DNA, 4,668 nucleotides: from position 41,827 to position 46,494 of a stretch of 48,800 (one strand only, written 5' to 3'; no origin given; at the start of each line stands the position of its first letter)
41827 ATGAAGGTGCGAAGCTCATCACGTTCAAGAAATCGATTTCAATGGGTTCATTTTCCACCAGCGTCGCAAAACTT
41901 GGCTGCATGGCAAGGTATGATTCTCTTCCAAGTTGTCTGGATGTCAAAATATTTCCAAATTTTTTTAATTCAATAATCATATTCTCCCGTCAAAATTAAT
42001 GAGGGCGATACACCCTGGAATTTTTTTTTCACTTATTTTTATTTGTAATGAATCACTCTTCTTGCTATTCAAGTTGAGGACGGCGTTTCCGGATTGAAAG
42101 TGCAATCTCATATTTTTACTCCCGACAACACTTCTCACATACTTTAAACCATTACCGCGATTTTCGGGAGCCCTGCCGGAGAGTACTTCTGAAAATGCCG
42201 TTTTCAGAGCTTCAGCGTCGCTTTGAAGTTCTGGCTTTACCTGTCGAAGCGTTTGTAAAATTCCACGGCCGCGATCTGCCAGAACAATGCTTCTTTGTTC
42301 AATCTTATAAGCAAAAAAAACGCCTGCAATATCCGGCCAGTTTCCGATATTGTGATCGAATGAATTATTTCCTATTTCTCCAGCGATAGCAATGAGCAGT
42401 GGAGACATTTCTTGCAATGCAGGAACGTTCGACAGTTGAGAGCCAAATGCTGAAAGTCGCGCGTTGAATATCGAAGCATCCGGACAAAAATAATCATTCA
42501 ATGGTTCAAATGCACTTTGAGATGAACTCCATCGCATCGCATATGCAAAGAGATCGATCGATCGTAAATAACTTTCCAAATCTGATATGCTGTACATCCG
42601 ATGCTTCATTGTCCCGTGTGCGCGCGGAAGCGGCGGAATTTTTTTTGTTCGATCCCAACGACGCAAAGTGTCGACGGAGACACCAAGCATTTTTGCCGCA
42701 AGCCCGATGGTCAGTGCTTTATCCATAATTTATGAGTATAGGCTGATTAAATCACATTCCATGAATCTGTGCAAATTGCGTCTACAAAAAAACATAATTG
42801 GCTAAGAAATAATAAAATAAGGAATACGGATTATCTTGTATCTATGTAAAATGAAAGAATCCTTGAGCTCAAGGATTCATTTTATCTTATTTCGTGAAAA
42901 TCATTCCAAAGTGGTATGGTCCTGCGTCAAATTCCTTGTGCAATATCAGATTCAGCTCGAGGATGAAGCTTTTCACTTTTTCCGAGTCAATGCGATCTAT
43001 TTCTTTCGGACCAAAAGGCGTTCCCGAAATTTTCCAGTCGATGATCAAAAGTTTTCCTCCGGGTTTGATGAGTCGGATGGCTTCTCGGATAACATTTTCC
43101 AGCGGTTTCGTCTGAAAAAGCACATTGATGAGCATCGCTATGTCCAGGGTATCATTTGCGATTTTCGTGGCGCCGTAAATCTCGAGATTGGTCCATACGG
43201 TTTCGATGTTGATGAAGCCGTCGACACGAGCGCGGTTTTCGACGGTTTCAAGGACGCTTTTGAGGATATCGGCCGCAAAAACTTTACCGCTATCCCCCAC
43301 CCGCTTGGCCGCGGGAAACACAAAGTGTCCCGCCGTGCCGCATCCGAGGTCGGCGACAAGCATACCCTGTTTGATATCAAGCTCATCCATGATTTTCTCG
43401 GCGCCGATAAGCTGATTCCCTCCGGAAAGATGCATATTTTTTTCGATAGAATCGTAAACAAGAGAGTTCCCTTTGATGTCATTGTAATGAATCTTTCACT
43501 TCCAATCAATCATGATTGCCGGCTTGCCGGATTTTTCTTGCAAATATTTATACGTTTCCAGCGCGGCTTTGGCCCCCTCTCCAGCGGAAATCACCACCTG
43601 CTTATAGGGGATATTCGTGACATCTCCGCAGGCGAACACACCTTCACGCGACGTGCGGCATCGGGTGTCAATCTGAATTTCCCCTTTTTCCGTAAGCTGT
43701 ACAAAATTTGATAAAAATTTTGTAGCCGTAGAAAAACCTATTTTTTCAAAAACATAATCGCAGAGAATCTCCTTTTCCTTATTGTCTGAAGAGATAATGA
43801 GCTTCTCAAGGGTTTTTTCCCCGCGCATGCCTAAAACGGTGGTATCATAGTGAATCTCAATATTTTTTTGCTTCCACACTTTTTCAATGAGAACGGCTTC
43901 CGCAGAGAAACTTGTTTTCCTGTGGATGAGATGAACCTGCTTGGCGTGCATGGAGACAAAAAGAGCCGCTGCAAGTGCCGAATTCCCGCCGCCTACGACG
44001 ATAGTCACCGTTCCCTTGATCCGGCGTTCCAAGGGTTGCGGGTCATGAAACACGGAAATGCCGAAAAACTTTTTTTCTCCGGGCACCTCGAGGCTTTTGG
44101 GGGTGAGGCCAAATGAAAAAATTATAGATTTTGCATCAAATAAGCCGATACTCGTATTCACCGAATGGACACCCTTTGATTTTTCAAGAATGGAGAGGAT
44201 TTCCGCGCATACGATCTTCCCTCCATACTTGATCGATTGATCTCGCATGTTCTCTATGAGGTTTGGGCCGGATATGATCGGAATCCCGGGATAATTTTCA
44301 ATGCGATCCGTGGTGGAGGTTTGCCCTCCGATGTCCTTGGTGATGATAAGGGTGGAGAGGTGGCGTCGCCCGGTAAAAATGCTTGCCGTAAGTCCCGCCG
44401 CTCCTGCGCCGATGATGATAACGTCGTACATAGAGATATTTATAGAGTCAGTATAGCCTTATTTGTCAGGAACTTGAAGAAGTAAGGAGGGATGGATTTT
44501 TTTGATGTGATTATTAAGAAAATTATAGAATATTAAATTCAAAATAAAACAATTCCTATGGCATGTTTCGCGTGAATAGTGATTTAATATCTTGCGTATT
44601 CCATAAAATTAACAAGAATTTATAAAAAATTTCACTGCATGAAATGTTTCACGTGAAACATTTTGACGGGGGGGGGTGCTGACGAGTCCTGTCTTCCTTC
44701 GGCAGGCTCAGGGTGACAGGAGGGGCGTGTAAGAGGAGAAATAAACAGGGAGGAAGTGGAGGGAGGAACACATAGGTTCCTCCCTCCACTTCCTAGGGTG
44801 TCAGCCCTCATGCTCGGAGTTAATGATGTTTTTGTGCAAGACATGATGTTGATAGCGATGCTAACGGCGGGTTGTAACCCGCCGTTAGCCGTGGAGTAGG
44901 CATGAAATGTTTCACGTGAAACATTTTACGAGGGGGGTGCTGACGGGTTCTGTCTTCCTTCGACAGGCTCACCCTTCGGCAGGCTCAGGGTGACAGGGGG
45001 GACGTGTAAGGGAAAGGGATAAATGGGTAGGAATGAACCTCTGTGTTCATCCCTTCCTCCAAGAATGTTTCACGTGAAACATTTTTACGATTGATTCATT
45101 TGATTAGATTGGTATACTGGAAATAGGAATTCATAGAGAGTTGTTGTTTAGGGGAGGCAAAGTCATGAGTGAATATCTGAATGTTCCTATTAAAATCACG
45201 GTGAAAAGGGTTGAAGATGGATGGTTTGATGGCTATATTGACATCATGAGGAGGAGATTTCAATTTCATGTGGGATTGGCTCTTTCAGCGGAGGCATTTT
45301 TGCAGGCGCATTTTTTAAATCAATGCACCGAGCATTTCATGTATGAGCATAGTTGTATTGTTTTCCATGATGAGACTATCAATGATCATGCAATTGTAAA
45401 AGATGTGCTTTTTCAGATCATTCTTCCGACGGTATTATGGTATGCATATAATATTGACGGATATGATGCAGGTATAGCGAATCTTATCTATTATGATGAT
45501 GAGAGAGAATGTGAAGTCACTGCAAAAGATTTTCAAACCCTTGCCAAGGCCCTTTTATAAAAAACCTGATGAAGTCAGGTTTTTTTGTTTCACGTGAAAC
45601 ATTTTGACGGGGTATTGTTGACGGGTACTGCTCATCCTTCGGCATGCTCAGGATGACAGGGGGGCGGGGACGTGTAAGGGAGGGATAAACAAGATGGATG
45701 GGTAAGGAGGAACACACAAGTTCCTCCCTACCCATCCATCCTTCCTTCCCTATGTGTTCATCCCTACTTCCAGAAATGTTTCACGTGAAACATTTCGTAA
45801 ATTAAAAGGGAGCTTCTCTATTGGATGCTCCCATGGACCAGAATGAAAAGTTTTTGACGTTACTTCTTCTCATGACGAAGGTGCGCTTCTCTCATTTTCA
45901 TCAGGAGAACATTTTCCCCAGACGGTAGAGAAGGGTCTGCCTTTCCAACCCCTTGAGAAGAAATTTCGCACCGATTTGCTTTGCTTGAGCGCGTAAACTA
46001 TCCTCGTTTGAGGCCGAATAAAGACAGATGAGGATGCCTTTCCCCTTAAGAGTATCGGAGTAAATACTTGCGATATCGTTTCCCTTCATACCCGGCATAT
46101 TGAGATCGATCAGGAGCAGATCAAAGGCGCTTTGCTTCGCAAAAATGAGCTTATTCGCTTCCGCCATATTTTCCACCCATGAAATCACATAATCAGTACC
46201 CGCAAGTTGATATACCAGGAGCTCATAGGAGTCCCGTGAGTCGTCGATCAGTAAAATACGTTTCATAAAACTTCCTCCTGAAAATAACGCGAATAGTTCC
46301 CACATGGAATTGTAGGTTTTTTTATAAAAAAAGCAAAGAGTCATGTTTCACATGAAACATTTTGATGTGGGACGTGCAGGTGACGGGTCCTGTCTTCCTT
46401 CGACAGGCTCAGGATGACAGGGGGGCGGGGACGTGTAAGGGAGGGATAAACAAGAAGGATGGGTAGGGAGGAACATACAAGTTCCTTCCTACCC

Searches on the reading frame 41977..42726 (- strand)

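Call 7: search_protein_families(library=pfam, proteins=[window:41977-42726:-], max_evalue=0.001)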
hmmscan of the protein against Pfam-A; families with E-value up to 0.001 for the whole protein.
window:41977-42726:- (249 aa): 3 families
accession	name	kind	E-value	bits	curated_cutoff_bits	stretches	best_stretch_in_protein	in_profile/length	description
PF00376.29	MerR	-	9.5e-09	35.4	28.2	1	6-37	1-32/38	MerR family regulatory protein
PF12728.13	HTH_17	-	2.2e-08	34.7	27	1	5-56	2-49/51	Helix-turn-helix domain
PF13411.12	MerR_1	-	7.5e-06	26.4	21.6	1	6-51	2-44/69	MerR HTH family regulatory protein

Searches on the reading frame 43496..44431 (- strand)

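Call 7: search_protein_families(library=pfam, proteins=[window:43496-44431:-], max_evalue=0.001)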
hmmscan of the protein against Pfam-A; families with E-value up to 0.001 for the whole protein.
window:43496-44431:- (311 aa): 11 families
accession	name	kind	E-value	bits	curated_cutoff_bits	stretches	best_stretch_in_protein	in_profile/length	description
PF07992.20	Pyr_redox_2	-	1e-37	130.6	26.1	1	2-278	1-283/291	Pyridine nucleotide-disulphide oxidoreductase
PF13738.12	Pyr_redox_3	-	4.3e-20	72.6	30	1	82-269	107-305/305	Pyridine nucleotide-disulphide oxidoreductase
PF00070.33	Pyr_redox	-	3.2e-10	40.8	22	1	144-209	3-75/82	Pyridine nucleotide-disulphide oxidoreductase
PF00890.30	FAD_binding_2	-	1.2e-09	38.4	20.4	1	3-33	1-31/414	FAD binding domain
PF13450.12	NAD_binding_8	-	2.1e-08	34.8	21.9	1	6-63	1-56/68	NAD(P)-binding Rossmann-like domain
PF01266.30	DAO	-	9e-07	29.2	27.9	0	3-39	1-39/353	FAD dependent oxidoreductase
PF01134.28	GIDA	-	1e-06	28.5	22.1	1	3-56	1-47/391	Glucose inhibited division protein A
PF12831.13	FAD_oxidored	-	3.1e-06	27.2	27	0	3-39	1-39/416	FAD dependent oxidoreductase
PF01946.23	Thi4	-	3.6e-06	26.8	26.2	0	3-34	19-51/235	Thi4 family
PF03486.20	HI0933_like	-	6.4e-06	26.2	50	0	3-32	2-31/244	HI0933-like protein Rossmann domain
PF01494.25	FAD_binding_3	-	0.00025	20.8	22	0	2-32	2-32/349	FAD binding domain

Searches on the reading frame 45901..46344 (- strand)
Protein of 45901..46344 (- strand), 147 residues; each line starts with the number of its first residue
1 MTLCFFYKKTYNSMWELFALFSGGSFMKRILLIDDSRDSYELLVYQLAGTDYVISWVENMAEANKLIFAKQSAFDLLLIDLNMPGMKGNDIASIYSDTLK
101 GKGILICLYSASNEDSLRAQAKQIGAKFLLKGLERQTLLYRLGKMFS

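Call 7: search_protein_families(library=pfam, proteins=[window:45901-46344:-], max_evalue=0.001)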
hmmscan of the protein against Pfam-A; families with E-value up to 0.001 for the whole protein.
window:45901-46344:- (147 aa): 1 family
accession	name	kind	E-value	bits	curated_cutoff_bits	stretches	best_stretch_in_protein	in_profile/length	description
PF00072.30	Response_reg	-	3.8e-14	53.3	30.2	1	30-140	1-108/111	Response regulator receiver domain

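Call 69: find_encoding_contigs(protein=window:45901-46344:-, flank=10000, max_places=3)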
Protein window:45901-46344:- (147 aa): no gene with exactly this product is on record in the collection.
